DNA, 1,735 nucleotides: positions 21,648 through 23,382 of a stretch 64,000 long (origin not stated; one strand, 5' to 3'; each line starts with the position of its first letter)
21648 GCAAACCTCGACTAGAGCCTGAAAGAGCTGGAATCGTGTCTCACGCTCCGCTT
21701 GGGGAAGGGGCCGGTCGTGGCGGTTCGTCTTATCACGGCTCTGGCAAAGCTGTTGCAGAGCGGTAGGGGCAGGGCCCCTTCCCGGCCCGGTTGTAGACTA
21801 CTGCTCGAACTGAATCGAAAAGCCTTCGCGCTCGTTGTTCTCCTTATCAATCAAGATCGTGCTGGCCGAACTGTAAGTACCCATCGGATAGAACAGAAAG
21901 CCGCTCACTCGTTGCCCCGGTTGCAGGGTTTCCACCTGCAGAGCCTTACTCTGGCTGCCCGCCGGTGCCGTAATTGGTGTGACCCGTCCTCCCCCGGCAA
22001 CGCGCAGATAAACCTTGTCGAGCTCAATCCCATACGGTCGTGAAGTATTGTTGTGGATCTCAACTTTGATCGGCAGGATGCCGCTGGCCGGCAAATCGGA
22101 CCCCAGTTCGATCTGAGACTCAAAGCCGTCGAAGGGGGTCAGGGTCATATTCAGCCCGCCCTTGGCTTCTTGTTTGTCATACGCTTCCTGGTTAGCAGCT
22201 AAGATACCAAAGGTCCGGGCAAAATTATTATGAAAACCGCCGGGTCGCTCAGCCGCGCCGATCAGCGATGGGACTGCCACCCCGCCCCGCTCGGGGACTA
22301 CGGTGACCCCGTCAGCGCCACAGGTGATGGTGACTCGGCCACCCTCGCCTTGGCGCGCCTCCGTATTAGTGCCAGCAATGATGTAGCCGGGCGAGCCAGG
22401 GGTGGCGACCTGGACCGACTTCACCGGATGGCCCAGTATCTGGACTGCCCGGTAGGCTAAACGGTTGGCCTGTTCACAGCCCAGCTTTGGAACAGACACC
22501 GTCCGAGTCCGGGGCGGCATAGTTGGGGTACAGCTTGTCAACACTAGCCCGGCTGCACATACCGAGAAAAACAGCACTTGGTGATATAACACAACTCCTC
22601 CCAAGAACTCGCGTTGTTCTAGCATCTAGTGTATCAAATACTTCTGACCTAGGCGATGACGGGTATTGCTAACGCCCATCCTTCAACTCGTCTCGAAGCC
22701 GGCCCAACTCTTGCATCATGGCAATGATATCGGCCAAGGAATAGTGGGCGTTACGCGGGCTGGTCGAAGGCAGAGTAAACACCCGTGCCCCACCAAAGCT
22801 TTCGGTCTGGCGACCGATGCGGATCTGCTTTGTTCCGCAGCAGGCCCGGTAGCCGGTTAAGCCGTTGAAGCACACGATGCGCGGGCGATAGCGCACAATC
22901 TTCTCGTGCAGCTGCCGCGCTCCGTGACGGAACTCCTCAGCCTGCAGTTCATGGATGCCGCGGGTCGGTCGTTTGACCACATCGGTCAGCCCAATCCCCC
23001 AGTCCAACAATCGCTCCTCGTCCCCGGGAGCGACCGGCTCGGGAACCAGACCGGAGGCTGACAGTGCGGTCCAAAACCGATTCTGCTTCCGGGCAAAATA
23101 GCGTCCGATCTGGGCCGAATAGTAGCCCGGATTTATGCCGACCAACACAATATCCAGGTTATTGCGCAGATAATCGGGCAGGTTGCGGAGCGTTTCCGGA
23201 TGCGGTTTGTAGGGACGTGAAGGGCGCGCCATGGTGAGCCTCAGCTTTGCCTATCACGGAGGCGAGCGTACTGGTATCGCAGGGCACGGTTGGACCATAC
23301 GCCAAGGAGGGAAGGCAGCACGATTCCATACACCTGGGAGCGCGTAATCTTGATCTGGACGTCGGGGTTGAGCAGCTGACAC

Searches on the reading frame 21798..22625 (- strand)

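Call 4: search_protein_families(library=pfam, proteins=[window:21798-22625:-])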
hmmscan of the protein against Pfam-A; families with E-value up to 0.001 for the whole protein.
window:21798-22625:- (275 aa): 1 family
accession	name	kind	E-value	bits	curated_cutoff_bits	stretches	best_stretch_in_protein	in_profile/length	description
PF11611.13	DUF4352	-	0.00078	20.2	25.9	0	183-254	37-107/122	Domain of unknown function (DUF4352)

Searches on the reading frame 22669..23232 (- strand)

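Call 4: search_protein_families(library=pfam, proteins=[window:22669-23232:-])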
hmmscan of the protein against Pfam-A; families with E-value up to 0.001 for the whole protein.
window:22669-23232:- (187 aa): 1 family
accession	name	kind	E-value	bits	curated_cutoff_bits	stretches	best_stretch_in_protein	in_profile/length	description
PF03167.25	UDG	-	2.1e-20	73.7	24.3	1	19-166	1-127/141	Uracil DNA glycosylase superfamily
